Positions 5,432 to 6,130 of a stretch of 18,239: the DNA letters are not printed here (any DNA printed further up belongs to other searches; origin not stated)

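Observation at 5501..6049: Bacterial secreted protein with a TIMP-like N-domain and a predicted Cys-Ser-Cys mature N-terminus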

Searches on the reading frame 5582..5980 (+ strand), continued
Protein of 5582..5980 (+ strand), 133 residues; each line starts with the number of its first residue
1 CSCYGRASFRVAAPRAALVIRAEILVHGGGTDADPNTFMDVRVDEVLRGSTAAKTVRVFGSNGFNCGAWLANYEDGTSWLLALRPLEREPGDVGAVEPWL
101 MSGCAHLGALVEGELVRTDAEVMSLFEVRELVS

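Call 65: search_protein_families(library=pfam, alignment_id=A5, max_evalue=0.0001)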
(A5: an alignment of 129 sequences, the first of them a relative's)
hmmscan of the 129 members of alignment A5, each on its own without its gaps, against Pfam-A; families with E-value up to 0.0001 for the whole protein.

A. member 1, L004:6402-7310:- (303 aa): 0 families

B. families by the number of members that match (of 129 scanned): 154 families (the first 25 are shown)
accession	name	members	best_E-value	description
PF01336.31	tRNA_anti-codon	4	8.3e-17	OB-fold nucleic acid binding domain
PF00152.25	tRNA-synt_2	3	5.3e-120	tRNA synthetases class II (D, K and N)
PF17164.10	DUF5122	3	8.5e-67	Domain of unknown function (DUF5122) beta-propeller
PF01435.24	Peptidase_M48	3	1.1e-28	Peptidase family M48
PF02938.19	GAD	3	2.6e-10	GAD domain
PF13505.12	OMP_b-brl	3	7.2e-09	Outer membrane protein beta-barrel domain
PF14905.12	OMP_b-brl_3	2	1.3e-104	Outer membrane protein beta-barrel family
PF16119.10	DUF4835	2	1.8e-86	Domain of unknown function (DUF4835)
PF00144.29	Beta-lactamase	2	3.2e-58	Beta-lactamase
PF01170.24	UPF0020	2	1.4e-41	RMKL-like, methyltransferase domain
PF00589.27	Phage_integrase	2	3.4e-41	Phage integrase family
PF00005.33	ABC_tran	2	6.6e-34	ABC transporter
PF13302.13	Acetyltransf_3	2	3.1e-28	Acetyltransferase (GNAT) domain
PF13568.12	OMP_b-brl_2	2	6.8e-22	Outer membrane protein beta-barrel domain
PF11617.13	Cu-binding_MopE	2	1.2e-18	Putative metal-binding motif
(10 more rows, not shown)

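Call 68: fold_search(model_id=the predicted structure, library=viral)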
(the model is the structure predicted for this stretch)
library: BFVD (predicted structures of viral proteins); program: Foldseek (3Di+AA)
matches with E <= 10: 491; with E <= 0.001: 0
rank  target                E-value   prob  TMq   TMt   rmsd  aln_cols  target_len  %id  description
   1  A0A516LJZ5            2.1e-02  0.96  0.38  0.29   7.8       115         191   10  (no name in the UniProt tables at hand)
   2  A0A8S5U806            2.8e-02  0.99  0.40  0.28   5.3       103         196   13  Uncharacterized protein [Siphoviridae sp. ctGDt6]
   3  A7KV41                3.3e-02  0.85  0.35  0.23   6.4       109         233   15  (no name in the UniProt tables at hand)
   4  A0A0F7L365            4.5e-02  0.66  0.36  0.24   8.3       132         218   15  Uncharacterized protein [uncultured marine virus]
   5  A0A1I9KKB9            4.7e-02  0.44  0.29  0.14  12.9       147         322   12  Putative SSB protein [Lactobacillus phage SA-C12]
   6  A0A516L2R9            5.7e-02  0.69  0.33  0.40   6.7       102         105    9  (no name in the UniProt tables at hand)
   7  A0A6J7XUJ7            8.5e-02  0.84  0.36  0.39   5.4        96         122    8  Uncharacterized protein [uncultured Caudovirales phage]
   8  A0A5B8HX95            1.0e-01  0.80  0.35  0.37   7.2        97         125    8  Cold-shock DNA-binding domain protein [Mimiviridae sp. ChoanoV1]
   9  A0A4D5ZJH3            1.0e-01  0.80  0.40  0.22   6.6       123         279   13  (no name in the UniProt tables at hand)
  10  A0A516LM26            1.0e-01  0.35  0.32  0.30   7.9       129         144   12  (no name in the UniProt tables at hand)
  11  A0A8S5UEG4            1.1e-01  0.44  0.30  0.34   5.6        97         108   10  Uncharacterized protein [Podoviridae sp. ctjVy23]
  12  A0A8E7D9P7            1.1e-01  0.25  0.31  0.15  15.7       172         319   12  DNA polymerase B-like protein [Enterococcus phage vB_EfaS_785CS]
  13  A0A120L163            1.1e-01  0.57  0.34  0.16   7.3       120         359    8  Uncharacterized protein [Cnaphalocrocis medinalis granulovirus]
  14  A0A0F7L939            1.2e-01  0.23  0.26  0.22   7.5       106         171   14  Single-stranded DNA-binding protein [uncultured marine virus]
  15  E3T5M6                1.4e-01  0.85  0.38  0.34   5.3       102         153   13  Uncharacterized protein [Cafeteria roenbergensis virus (strain BV-PW1)]
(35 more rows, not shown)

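Call 74: search_protein_families(library=ncbifam, alignment_id=A1, max_evalue=0.01)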
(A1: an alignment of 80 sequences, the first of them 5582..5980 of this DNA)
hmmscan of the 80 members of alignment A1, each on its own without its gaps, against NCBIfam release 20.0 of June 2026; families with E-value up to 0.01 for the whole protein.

A. member 1, window:5582-5980:+ (133 aa): 0 families

B. families by the number of members that match (of 80 scanned): 9 families
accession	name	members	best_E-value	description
TIGR04183.1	Por_Secre_tail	1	1.9e-11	T9SS type A sorting domain-containing protein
NF038079.1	TonB_sider_MxcH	1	2.3e-11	TonB-dependent siderophore myxochelin receptor MxcH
TIGR01352.1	tonB_Cterm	1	2e-07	TonB family protein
NF038113.1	T9SSA_dep_M36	1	7.6e-07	T9SS-dependent M36 family metallopeptidase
NF052323.1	T9SSA_dep_M6i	1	8.1e-07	T9SS-dependent M6-like inactivated metalloprotease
NF033707.1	T9SS_sortase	1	9.7e-06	type IX secretion system sortase PorU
NF008082.0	PRK10819.1-3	1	0.0015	TonB system transport protein TonB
NF008083.0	PRK10819.1-4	1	0.0016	TonB system transport protein TonB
NF008084.0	PRK10819.1-5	1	0.0066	TonB system transport protein TonB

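Call 75: search_protein_families(library=pfam, alignment_id=A1, max_evalue=5)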
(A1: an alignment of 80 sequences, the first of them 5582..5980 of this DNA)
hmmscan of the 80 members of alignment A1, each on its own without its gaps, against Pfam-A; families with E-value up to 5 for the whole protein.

A. member 1, window:5582-5980:+ (133 aa): 0 families

B. families by the number of members that match (of 80 scanned): 19 families
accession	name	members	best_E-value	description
PF04566.18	RNA_pol_Rpb2_4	21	0.0062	RNA polymerase Rpb2, domain 4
PF03146.21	NtA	3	0.018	Agrin NtA domain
PF00965.23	TIMP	3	0.028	Tissue inhibitor of metalloproteinase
PF03544.19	TonB_C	2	6.8e-16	Gram-negative bacterial TonB protein C-terminal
PF20012.4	GAP1-N1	2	0.066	GTPase-associated protein 1, N-terminal domain type 1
PF18962.6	Por_Secre_tail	1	2.1e-09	Secretion system C-terminal sorting domain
PF11518.13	DUF3221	1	0.00075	Protein of unknown function (DUF3221)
PF13620.12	CarboxypepD_reg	1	0.0011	Carboxypeptidase regulatory-like domain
PF13585.12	CHU_C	1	0.0018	CHU_C Type IX secretion signal domain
PF23139.1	OB_YrrC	1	0.011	ATP-dependent DNA helicase YrrC, OB-fold domain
PF11254.13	DUF3053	1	0.016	Protein of unknown function (DUF3053)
PF05685.18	Uma2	1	0.048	Putative restriction endonuclease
PF13860.13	FlgD_ig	1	0.056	FlgD Ig-like domain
PF24459.1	DUF7574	1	0.096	Domain of unknown function (DUF7574)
PF05478.16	Prominin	1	0.1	Prominin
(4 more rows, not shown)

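Call 77: find_encoding_contigs(protein=P0002, flank=6000, max_places=3)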
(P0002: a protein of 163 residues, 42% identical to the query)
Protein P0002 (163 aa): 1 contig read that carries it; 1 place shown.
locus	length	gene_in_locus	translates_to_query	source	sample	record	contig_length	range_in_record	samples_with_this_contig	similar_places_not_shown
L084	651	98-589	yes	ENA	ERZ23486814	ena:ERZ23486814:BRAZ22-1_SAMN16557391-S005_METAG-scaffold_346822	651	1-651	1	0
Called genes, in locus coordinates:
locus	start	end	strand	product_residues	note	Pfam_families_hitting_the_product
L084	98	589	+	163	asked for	-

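Call 78: find_encoding_contigs(protein=P0027, flank=6000, max_places=3)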
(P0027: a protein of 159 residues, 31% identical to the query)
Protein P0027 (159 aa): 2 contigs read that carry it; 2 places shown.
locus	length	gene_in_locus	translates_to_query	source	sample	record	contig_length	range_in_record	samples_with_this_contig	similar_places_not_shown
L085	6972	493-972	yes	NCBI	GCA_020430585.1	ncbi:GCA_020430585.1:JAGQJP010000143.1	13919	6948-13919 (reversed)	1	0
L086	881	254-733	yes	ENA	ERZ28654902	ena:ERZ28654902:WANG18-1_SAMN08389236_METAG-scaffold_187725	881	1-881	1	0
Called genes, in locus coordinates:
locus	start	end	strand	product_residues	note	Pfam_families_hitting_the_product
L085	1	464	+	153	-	?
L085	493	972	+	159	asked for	-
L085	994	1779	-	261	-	-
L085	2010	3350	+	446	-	PF01266:DAO, PF07992:Pyr_redox_2 (faint), PF01593:Amino_oxidase, PF13450:NAD_binding_8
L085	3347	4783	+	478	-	-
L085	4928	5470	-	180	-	-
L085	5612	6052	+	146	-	PF13160:DUF3995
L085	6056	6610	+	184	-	PF00440:TetR_N (weak)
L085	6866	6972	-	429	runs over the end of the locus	PF00724:Oxidored_FMN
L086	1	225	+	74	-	?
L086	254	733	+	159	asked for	-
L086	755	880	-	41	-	?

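Call 79: find_encoding_contigs(protein=P0012, flank=6000, max_places=3)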
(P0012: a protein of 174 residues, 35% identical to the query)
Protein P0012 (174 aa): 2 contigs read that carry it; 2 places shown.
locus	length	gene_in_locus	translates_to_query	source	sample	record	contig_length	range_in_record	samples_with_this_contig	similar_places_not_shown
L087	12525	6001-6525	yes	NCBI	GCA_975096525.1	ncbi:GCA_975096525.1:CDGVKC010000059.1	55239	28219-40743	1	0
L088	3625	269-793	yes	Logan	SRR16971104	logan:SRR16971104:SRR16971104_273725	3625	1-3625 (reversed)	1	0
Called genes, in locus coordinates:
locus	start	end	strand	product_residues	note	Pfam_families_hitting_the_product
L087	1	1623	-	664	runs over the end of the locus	PF23357:DUF7088, PF09822:ABC_transp_aux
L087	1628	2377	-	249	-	PF12679:ABC2_membrane_2, PF12730:ABC2_membrane_4 (weak), PF13346:ABC2_membrane_5 (weak), PF12698:ABC2_membrane_3, PF03379:CcmB (weak)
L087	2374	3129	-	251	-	PF00005:ABC_tran, PF13304:AAA_21 (weak)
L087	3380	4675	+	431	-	PF03631:Virul_fac_BrkB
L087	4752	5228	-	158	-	PF13441:Gly-zipper_YMGG, PF16998:17kDa_Anti_2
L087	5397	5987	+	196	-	PF12766:Pyridox_oxase_2 (weak), PF01243:PNPOx_N, PF10590:PNP_phzG_C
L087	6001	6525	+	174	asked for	-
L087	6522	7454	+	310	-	PF01545:Cation_efflux, PF16916:ZT_dimer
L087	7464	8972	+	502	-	PF19974:TCAD9 (weak), PF13191:AAA_16 (weak), PF06414:Zeta_toxin (weak), PF13238:AAA_18 (weak), PF13671:AAA_33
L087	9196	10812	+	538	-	PF01921:tRNA-synt_1f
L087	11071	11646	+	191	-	PF09361:Phasin_2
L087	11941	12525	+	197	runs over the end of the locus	PF06242:TrcR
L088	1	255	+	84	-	?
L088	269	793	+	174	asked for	-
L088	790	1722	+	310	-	PF01545:Cation_efflux, PF16916:ZT_dimer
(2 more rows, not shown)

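Call 80: find_encoding_contigs(protein=P0045, flank=6000, max_places=3)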
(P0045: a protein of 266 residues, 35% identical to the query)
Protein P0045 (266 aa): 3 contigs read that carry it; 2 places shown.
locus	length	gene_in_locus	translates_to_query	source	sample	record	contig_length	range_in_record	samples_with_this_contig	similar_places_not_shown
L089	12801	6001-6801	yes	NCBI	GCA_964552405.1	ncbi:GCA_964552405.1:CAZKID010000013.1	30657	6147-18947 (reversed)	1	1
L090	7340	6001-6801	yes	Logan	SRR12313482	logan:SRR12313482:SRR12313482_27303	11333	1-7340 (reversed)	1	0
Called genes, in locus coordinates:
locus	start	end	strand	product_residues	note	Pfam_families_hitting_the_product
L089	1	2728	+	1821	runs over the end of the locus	PF13195:DUF4011, PF13086:AAA_11, PF13245:AAA_19 (faint), PF13604:AAA_30 (faint), PF13086:AAA_11 (weak), PF13087:AAA_12, PF18741:MTES_1575, PF05406:WGR, +1 more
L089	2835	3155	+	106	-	PF07681:DoxX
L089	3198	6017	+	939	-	PF02985:HEAT (faint), PF12717:Cnd1 (faint), PF13513:HEAT_EZ (faint), PF00514:Arm (faint), PF13646:HEAT_2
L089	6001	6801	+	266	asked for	-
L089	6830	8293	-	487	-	PF00437:T2SSE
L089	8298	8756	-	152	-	-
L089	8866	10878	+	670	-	PF13385:Laminin_G_3, PF02368:Big_2, PF22359:Big-like (weak)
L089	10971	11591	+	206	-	PF00403:HMA, PF08534:Redoxin (faint), PF00085:Thioredoxin, PF13098:Thioredoxin_2 (weak)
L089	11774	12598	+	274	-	-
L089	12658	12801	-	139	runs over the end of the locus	PF13470:PIN_3, PF01850:PIN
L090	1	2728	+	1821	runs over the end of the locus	PF13195:DUF4011, PF13086:AAA_11, PF13245:AAA_19 (faint), PF13604:AAA_30 (faint), PF13086:AAA_11 (weak), PF13087:AAA_12, PF18741:MTES_1575, PF05406:WGR, +1 more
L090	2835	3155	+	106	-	PF07681:DoxX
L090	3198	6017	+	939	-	PF02985:HEAT (faint), PF12717:Cnd1 (faint), PF13513:HEAT_EZ (faint), PF00514:Arm (faint), PF13646:HEAT_2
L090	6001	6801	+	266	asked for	-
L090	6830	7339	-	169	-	?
